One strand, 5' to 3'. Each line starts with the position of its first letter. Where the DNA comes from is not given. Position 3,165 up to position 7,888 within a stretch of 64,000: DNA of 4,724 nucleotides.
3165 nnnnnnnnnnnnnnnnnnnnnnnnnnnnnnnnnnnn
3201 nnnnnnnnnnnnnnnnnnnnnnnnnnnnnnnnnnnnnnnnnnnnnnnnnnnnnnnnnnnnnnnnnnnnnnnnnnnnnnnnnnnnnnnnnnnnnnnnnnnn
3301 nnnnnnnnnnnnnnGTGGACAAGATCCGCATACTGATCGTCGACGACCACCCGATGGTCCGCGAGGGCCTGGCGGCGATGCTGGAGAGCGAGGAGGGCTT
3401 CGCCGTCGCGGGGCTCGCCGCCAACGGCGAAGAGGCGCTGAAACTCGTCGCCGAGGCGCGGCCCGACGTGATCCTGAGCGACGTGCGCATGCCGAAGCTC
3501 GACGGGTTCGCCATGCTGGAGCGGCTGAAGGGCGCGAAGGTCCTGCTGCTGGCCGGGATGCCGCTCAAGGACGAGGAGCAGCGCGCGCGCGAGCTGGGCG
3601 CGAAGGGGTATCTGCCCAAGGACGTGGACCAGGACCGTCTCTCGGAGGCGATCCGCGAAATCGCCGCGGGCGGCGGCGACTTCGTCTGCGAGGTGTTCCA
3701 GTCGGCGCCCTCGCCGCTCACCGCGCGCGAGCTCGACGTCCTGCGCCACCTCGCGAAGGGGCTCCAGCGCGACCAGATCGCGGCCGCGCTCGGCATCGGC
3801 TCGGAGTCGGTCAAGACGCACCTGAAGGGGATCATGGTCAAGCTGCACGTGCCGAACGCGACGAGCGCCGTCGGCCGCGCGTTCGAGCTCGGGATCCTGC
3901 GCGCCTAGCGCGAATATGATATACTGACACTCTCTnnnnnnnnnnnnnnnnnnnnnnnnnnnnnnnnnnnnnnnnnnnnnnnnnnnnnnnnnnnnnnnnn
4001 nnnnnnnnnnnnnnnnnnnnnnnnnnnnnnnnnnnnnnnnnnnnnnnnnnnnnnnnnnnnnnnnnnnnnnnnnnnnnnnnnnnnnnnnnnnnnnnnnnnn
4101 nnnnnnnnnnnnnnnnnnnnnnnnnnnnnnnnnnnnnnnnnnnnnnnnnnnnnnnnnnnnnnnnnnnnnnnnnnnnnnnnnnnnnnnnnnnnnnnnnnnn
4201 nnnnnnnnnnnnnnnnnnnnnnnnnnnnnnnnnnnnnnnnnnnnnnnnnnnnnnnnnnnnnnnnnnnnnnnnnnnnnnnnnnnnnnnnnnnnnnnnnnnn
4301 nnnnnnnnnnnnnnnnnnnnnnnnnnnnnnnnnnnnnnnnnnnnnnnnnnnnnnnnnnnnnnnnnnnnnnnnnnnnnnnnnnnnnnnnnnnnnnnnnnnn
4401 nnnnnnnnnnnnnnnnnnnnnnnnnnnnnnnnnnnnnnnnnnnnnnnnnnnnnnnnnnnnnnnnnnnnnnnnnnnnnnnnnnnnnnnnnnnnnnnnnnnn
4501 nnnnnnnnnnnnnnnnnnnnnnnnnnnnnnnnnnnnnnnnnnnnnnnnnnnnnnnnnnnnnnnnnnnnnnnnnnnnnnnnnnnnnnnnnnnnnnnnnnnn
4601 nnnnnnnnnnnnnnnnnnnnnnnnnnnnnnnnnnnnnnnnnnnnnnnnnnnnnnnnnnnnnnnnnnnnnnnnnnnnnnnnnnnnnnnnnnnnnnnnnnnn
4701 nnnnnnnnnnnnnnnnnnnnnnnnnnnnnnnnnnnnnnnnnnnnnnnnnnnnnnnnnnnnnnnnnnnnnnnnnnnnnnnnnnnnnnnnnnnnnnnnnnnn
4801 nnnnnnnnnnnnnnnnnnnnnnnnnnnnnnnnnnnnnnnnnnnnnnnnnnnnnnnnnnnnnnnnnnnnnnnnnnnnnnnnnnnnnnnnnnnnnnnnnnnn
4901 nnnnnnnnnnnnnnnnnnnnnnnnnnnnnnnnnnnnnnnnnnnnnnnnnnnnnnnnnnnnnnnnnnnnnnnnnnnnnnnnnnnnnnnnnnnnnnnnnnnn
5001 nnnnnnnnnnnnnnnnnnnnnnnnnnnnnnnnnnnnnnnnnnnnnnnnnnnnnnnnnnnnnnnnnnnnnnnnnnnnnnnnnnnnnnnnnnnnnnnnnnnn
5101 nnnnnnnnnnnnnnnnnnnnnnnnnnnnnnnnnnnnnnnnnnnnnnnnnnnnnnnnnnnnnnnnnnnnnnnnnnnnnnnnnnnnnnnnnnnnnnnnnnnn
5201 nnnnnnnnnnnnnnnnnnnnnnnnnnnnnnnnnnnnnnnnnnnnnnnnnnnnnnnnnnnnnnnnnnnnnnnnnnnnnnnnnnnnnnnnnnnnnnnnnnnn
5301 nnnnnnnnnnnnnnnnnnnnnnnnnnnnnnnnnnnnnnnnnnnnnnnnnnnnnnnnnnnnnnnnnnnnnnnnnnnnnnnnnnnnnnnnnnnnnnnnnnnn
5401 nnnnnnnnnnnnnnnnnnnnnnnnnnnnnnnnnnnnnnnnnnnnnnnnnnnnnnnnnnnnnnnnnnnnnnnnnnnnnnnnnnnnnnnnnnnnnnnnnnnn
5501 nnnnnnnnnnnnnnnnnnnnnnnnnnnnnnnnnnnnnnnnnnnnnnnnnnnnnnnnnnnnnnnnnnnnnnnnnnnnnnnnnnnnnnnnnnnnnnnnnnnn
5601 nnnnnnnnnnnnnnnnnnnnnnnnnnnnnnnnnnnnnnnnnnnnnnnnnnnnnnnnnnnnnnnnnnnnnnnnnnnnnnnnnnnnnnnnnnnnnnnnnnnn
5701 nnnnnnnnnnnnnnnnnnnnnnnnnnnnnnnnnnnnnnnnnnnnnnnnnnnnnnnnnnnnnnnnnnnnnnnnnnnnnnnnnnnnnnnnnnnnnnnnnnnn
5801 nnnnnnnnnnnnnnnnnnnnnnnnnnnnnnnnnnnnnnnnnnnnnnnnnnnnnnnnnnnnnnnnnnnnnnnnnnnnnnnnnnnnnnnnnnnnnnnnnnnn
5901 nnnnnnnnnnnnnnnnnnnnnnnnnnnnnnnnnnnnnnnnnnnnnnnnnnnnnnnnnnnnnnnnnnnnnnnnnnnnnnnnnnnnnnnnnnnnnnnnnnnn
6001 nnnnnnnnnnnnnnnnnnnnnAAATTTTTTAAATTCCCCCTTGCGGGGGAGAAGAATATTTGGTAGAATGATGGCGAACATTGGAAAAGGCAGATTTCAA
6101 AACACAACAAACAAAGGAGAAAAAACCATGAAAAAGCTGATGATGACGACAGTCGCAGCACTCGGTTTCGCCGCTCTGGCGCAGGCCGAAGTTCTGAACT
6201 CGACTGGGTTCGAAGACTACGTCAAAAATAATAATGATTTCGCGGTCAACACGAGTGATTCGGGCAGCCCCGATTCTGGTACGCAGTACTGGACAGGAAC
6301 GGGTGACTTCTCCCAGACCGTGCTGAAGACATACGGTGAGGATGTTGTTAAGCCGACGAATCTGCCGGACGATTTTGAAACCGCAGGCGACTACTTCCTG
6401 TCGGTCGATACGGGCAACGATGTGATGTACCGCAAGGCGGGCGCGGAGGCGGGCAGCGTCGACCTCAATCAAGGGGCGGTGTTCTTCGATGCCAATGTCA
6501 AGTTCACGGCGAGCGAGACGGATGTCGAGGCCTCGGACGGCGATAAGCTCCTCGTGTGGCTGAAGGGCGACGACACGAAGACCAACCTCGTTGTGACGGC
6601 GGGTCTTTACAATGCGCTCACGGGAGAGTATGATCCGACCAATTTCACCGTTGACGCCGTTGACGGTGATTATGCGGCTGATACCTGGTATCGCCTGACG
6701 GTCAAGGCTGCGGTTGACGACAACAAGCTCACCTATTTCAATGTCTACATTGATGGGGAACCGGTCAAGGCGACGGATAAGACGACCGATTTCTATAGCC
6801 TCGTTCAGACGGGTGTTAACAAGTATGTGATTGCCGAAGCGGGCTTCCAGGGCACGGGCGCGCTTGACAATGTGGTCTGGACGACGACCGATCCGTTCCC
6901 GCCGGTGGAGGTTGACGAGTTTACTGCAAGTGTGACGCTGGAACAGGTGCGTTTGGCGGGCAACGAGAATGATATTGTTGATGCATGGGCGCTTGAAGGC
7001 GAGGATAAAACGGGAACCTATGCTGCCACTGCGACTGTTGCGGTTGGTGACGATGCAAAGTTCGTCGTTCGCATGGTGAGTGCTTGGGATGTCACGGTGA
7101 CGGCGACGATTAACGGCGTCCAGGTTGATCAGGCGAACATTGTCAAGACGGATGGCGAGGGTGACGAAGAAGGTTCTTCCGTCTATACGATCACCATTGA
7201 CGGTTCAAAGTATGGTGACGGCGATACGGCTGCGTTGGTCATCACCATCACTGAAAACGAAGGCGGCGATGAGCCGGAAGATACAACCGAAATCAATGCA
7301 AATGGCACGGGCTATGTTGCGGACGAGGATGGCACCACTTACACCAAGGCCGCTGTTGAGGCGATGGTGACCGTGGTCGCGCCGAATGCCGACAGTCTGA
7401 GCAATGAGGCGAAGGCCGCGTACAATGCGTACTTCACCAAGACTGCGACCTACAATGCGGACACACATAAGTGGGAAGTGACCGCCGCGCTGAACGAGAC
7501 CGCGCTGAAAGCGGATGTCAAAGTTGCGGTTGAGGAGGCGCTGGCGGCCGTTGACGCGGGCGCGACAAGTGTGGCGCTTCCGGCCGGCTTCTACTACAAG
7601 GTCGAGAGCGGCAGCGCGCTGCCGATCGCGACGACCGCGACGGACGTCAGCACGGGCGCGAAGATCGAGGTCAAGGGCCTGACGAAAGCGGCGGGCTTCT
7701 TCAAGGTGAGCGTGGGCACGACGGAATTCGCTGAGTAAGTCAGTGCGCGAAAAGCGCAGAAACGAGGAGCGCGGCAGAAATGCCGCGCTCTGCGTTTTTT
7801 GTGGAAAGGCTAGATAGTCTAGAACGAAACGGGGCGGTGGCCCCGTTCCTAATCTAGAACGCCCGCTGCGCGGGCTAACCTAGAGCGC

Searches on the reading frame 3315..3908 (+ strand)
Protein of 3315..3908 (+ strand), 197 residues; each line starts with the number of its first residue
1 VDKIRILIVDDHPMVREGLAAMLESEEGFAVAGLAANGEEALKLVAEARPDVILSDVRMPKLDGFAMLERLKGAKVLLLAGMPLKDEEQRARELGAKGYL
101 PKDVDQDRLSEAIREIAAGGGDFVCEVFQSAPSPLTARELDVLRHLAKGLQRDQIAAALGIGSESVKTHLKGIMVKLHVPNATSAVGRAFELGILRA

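Call 5: search_protein_families(library=pfam, proteins=[window:3315-3908:+], max_evalue=0.01)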
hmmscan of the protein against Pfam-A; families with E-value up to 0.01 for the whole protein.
window:3315-3908:+ (197 aa): 2 families
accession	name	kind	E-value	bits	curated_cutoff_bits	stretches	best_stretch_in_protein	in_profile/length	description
PF00072.30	Response_reg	-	3.8e-26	91.9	30.2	1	6-114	1-111/111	Response regulator receiver domain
PF00196.25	GerE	-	6.4e-14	51.8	23.5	1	134-186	2-54/57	Bacterial regulatory proteins, luxR family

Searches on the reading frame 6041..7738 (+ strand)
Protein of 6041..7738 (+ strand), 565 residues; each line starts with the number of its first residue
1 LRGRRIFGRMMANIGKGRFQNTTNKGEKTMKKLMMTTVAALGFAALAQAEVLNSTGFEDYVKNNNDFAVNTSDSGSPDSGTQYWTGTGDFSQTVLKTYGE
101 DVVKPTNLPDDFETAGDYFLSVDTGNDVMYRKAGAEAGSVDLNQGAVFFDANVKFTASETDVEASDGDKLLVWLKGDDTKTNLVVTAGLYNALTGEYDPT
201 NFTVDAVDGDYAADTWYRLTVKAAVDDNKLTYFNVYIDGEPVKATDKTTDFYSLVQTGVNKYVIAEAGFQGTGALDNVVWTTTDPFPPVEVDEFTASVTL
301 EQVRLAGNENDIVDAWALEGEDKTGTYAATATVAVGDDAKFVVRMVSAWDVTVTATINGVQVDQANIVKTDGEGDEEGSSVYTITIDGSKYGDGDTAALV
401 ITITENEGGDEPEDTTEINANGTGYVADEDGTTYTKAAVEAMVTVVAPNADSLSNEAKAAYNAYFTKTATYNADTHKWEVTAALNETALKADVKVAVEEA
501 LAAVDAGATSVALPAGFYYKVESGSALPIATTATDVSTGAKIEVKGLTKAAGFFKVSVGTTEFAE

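Call 5: search_protein_families(library=pfam, proteins=[window:6041-7738:+], max_evalue=0.01)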
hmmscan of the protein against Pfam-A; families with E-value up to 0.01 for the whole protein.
window:6041-7738:+ (565 aa): 1 family
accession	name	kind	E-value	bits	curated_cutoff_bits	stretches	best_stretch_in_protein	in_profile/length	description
PF14805.11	THDPS_N_2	-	0.0045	17.6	25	0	477-514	9-46/67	Tetrahydrodipicolinate N-succinyltransferase N-terminal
